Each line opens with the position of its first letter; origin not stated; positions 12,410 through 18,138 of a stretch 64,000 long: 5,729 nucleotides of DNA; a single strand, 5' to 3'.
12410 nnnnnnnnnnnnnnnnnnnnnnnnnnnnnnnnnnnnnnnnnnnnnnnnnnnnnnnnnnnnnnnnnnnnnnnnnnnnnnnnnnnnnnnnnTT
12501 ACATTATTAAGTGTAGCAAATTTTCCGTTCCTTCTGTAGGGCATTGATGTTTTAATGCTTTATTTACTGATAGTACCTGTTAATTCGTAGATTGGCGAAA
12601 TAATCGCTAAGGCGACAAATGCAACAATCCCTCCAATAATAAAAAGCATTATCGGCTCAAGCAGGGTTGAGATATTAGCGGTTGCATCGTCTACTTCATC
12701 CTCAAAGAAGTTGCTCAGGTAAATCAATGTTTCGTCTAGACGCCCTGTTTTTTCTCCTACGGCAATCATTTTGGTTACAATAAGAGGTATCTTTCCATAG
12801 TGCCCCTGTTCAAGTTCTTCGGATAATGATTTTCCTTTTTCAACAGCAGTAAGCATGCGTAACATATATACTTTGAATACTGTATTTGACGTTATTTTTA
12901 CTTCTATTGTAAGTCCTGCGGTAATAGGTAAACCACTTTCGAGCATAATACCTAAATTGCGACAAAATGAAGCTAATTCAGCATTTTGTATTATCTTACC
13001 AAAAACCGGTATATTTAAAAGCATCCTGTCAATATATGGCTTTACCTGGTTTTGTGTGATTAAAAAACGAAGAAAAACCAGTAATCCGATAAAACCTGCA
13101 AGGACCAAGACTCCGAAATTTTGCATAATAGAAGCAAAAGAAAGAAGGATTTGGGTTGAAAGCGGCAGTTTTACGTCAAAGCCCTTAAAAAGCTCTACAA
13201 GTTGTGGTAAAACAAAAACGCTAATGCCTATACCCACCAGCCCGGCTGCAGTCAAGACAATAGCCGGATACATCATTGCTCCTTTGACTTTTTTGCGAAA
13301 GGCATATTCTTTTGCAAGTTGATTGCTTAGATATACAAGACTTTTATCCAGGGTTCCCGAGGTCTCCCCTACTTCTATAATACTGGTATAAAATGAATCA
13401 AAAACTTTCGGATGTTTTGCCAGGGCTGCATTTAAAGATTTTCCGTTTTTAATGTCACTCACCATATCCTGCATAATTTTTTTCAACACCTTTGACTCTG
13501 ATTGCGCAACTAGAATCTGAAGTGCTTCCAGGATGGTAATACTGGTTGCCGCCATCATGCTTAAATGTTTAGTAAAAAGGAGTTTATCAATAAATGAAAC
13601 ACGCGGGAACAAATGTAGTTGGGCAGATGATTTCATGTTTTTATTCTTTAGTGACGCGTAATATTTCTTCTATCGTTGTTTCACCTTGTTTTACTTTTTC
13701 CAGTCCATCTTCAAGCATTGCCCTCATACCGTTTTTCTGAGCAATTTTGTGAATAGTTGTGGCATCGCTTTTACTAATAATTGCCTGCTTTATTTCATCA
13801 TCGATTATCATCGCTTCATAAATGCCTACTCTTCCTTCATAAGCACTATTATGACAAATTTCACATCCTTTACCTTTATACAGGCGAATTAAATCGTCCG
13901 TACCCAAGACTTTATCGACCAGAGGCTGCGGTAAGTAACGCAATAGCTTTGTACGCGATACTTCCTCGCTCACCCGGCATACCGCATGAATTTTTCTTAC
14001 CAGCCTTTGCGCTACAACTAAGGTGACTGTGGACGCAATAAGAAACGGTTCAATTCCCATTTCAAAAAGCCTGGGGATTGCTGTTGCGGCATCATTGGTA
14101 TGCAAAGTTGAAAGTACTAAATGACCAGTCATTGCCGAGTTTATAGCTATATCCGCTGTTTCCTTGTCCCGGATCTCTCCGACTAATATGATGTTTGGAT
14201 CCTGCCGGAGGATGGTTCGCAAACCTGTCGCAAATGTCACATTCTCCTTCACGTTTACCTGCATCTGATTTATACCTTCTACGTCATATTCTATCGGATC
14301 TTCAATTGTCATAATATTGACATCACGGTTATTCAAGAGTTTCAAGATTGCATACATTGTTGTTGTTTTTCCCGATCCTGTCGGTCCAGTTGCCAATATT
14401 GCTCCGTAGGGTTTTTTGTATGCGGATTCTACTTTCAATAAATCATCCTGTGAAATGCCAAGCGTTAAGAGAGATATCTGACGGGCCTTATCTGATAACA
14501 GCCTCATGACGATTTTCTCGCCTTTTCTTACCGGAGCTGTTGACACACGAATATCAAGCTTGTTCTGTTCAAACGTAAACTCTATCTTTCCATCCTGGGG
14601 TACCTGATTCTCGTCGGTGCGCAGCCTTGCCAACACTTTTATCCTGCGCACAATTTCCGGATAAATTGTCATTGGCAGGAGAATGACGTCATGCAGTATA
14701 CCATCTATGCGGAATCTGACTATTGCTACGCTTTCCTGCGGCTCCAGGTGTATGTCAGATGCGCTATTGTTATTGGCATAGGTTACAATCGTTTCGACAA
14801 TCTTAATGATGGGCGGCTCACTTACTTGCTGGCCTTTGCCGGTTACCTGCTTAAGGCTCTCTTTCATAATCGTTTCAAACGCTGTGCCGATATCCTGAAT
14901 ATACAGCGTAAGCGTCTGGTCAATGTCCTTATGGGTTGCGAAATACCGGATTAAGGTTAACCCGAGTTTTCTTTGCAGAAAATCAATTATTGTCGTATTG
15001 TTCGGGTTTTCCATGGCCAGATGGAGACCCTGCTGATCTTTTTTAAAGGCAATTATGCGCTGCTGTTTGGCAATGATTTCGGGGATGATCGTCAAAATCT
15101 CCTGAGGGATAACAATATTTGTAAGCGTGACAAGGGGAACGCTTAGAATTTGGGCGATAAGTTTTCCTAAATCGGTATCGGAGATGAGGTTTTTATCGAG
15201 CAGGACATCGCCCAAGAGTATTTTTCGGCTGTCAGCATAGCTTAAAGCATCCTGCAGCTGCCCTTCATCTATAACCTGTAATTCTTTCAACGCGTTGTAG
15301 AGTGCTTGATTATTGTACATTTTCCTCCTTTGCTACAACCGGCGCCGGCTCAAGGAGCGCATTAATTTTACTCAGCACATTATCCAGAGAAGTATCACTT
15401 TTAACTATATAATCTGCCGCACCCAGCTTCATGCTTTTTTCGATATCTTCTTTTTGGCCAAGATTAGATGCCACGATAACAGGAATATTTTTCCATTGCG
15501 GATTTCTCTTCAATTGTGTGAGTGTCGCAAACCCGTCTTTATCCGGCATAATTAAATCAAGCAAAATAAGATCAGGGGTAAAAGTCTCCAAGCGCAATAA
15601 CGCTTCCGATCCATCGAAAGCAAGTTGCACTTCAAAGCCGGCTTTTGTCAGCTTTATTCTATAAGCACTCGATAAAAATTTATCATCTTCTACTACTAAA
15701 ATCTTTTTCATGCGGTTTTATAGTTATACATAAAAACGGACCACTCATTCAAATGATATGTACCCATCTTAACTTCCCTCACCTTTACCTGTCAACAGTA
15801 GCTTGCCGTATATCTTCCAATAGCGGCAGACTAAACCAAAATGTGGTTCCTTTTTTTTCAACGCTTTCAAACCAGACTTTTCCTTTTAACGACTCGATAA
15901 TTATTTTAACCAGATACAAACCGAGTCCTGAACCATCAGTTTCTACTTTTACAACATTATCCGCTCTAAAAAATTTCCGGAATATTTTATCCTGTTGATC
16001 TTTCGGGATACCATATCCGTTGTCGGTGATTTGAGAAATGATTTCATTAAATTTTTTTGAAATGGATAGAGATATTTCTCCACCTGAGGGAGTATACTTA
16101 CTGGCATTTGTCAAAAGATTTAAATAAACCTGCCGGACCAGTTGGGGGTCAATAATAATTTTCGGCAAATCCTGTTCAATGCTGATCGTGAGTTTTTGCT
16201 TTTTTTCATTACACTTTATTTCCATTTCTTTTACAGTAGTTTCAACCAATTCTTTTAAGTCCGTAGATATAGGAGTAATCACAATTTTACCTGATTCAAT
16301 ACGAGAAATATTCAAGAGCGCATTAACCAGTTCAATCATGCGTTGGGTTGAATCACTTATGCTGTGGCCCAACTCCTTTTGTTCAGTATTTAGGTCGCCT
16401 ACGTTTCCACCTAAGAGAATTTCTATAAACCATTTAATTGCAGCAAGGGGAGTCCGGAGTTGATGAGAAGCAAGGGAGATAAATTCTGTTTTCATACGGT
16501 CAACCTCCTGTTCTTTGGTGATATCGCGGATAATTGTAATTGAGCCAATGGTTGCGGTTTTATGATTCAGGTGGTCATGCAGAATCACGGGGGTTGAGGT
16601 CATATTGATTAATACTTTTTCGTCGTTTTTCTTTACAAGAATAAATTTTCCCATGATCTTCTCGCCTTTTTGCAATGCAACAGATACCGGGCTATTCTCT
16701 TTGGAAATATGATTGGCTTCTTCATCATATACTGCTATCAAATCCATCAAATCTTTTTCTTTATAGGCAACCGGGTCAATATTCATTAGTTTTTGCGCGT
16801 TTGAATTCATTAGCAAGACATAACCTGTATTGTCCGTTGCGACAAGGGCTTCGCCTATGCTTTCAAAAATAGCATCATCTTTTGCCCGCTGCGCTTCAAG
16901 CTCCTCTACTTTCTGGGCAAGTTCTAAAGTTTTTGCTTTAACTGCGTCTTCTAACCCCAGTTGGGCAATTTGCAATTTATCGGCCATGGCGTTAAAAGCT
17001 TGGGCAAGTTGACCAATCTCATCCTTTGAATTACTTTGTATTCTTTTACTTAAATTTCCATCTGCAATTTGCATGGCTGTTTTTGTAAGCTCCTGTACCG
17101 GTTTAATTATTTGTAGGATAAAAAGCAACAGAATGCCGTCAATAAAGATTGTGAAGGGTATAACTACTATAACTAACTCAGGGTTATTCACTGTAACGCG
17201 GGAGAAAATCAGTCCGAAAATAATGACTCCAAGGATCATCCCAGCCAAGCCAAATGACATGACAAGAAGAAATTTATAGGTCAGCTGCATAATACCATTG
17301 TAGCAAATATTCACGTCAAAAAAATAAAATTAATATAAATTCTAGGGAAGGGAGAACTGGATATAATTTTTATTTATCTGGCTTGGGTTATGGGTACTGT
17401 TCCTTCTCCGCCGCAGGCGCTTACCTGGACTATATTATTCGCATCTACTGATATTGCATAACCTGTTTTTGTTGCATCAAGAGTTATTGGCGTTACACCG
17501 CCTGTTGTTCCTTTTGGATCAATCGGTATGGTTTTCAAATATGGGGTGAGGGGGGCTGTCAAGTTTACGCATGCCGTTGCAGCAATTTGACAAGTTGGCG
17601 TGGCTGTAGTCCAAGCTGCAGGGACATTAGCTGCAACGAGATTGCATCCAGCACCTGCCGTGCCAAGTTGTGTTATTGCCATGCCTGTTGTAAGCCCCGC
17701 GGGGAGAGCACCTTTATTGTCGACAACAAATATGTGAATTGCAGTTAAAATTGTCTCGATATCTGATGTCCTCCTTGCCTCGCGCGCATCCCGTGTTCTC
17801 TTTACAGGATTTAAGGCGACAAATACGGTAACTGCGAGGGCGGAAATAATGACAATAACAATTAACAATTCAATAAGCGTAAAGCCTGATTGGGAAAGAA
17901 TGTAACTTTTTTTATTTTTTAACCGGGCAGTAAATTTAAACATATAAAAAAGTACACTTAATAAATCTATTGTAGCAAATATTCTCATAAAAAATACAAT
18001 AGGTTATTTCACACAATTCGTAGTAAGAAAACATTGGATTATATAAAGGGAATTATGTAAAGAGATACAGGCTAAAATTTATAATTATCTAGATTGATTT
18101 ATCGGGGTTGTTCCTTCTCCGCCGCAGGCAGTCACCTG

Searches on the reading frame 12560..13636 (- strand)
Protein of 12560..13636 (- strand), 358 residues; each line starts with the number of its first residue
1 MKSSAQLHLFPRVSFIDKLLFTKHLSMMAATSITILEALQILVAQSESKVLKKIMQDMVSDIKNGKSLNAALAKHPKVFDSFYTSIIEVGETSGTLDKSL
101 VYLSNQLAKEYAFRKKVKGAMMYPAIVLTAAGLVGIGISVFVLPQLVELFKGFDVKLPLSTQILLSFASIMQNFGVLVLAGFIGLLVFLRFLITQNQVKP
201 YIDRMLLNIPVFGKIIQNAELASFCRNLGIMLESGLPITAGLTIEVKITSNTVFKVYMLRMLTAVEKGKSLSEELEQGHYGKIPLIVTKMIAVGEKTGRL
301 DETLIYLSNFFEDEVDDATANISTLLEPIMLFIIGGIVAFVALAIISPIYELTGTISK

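Call 4: search_protein_families(library=pfam, proteins=[window:12560-13636:-], max_evalue=0.01)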
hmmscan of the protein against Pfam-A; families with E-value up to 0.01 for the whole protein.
window:12560-13636:- (358 aa): 1 family
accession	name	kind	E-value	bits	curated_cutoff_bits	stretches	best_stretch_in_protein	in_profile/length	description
PF00482.28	T2SSF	-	4e-54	182.3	25.2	2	21-144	1-125/125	Type II secretion system (T2SS), protein F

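Call 16: find_encoding_contigs(protein=window:12560-13636:-, flank=10000, max_places=10)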
Protein window:12560-13636:- (358 aa): no gene with exactly this product is on record in the collection.

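Call 21: find_related_loci(query=window:12560-13636:-, collection=metagenome_contigs, flank=10000)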
Query window:12560-13636:- (358 aa) in metagenome_contigs; peptide patterns used: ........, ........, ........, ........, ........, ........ (x = any residue, [..] = any of these).
175 stretches matched a pattern; 6 encode a relative of the query (tblastn E <= 1e-3); 6 distinct loci.
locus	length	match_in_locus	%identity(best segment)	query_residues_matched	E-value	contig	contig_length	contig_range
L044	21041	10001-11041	35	9-358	1e-64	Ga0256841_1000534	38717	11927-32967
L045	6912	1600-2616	33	11-352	1e-60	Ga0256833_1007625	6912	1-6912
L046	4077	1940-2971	33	12-358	3e-60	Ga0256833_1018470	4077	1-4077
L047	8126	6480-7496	36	11-352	2e-59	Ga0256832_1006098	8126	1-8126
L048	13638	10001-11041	34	4-352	7e-58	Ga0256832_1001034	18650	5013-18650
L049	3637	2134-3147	30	12-352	2e-52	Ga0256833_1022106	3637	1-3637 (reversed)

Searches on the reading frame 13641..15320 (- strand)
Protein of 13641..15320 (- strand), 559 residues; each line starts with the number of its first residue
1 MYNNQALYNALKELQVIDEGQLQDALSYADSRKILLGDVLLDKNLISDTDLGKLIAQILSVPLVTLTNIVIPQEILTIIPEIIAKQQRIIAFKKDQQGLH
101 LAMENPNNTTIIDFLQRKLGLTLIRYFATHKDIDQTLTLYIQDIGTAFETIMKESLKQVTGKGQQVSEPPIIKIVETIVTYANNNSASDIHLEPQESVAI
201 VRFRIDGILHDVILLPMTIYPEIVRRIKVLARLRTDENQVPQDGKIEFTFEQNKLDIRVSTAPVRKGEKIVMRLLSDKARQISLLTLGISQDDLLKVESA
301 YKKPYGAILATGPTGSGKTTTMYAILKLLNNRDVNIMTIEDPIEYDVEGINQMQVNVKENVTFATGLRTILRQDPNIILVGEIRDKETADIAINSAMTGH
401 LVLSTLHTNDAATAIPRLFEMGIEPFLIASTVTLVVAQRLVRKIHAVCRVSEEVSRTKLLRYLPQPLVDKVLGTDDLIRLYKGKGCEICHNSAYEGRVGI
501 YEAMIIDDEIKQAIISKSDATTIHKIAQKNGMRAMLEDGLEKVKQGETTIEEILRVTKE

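Call 4: search_protein_families(library=pfam, proteins=[window:13641-15320:-], max_evalue=0.01)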
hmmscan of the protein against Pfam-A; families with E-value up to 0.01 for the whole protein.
window:13641-15320:- (559 aa): 8 families
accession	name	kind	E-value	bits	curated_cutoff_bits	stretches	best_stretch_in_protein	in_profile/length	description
PF00437.27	T2SSE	-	6.3e-128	427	24.9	1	165-555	2-370/370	Type II/IV secretion system protein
PF05157.20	MshEN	-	2.9e-11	43.6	23.1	1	60-140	2-83/90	MshEN domain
PF25199.1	nSTAND_NTPase5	-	0.00032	21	34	1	299-356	35-93/145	Novel STAND NTPase 5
PF13555.12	AAA_29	-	0.0014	18.8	27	1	304-331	21-48/61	P-loop containing region of AAA domain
PF13401.12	AAA_22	-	0.0019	18.9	27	1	306-342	6-42/130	AAA domain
PF12775.13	AAA_7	-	0.0026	17.7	25.8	0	307-339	35-67/181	P-loop containing dynein motor region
PF13604.12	AAA_30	-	0.0055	16.9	27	0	297-336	10-49/191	AAA domain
PF04851.21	ResIII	-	0.0062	16.9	22.5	0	301-339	19-59/164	Type III restriction enzyme, res subunit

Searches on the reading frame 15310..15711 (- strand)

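Call 36: search_protein_families(library=pfam, proteins=[window:15310-15711:-], max_evalue=0.001)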
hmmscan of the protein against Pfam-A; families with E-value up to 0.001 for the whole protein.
window:15310-15711:- (133 aa): 1 family
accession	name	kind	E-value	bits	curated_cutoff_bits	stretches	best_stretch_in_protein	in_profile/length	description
PF00072.30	Response_reg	-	4.3e-23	82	30.2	1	4-105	1-100/111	Response regulator receiver domain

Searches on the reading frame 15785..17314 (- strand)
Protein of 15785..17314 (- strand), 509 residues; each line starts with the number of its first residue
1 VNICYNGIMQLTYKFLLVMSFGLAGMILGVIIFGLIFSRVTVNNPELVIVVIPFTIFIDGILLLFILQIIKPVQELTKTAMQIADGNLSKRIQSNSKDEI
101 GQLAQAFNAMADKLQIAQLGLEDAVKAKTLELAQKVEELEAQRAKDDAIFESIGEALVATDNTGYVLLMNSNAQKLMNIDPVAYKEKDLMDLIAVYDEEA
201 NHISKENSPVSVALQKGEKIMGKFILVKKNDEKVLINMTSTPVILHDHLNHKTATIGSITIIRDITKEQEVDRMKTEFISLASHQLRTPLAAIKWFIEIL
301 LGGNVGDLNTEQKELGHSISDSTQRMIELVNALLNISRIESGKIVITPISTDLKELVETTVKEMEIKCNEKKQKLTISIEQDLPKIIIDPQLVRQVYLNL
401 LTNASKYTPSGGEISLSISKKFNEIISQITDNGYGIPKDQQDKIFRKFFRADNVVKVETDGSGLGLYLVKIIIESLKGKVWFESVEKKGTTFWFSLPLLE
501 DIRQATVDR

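Call 36: search_protein_families(library=pfam, proteins=[window:15785-17314:-], max_evalue=0.001)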
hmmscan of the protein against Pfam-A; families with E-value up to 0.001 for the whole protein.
window:15785-17314:- (509 aa): 5 families
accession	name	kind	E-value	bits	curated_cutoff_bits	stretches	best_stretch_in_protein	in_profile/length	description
PF02518.31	HATPase_c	-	1.1e-27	97.1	26.4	1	389-498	2-109/111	Histidine kinase-, DNA gyrase B-, and HSP90-like ATPase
PF00672.30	HAMP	-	8.8e-18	64.8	25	1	65-115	2-52/53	HAMP domain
PF00512.31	HisKA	-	5.9e-17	61.9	26.9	1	274-342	1-66/66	His Kinase A (phospho-acceptor) domain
PF00989.32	PAS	-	2e-06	28.2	22.6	1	147-247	4-100/113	PAS fold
PF13426.13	PAS_9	-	2.1e-06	28.4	27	1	158-267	5-103/103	PAS domain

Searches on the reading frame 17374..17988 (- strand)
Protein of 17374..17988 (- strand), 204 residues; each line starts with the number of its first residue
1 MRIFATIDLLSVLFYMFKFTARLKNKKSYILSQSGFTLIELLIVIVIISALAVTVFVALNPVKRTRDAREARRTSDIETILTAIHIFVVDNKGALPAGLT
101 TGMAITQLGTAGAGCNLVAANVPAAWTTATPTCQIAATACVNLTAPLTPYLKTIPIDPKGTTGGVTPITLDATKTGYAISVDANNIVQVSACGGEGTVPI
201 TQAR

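Call 36: search_protein_families(library=pfam, proteins=[window:17374-17988:-], max_evalue=0.001)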
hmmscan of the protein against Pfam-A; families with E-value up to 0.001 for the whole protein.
window:17374-17988:- (204 aa): 1 family
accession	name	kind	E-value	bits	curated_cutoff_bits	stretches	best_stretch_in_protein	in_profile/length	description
PF07963.17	N_methyl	-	8.8e-07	28.7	21.2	1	32-55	3-26/27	Prokaryotic N-terminal methylation motif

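Call 37: search_protein_families(library=ncbifam, proteins=[window:17374-17988:-], max_evalue=0.01)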
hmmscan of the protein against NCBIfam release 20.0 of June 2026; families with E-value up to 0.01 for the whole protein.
window:17374-17988:- (204 aa): 11 families
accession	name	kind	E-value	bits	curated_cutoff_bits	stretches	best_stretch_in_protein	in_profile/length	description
TIGR02532.1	IV_pilin_GFxxxE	domain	3.8e-07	29.7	16.3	1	33-54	1-22/24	prepilin-type N-terminal cleavage/methylation domain-containing protein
TIGR01710.1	typeII_sec_gspG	equivalog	3.9e-07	30.2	88.85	1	34-96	1-60/134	type II secretion system major pseudopilin GspG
TIGR01708.2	typeII_sec_gspH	equivalog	6.4e-06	26.3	80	1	33-72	1-40/169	type II secretion system minor pseudopilin GspH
TIGR01711.1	gspJ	equivalog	2.2e-05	24.4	64.85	1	35-86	2-52/192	type II secretion system minor pseudopilin GspJ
NF040999.1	pilin_ComGC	equivalog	2.7e-05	24.3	75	1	33-89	1-55/84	competence type IV pilus major pilin ComGC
NF040982.1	ComGD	equivalog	0.00019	21.9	70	1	33-64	1-32/139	competence type IV pilus minor pilin ComGD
NF007800.0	PRK10506.1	equivalog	0.0013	18.6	158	1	30-54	5-29/163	prepilin peptidase-dependent protein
NF007862.0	PRK10574.1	equivalog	0.0019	18.3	138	1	32-53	3-24/145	prepilin peptidase-dependent pilin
NF038304.1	EPS_HpsC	equivalog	0.002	17.8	200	1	17-83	3-69/318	hormogonium polysaccharide secretion pseudopilin HpsC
TIGR02596.1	TIGR02596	subfamily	0.0062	16.6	70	1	36-61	1-26/196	Verru_Chthon cassette protein D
NF041013.1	T4P_ComGE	equivalog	0.0075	16.3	49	0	34-69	4-39/83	competence type IV pilus minor pilin ComGE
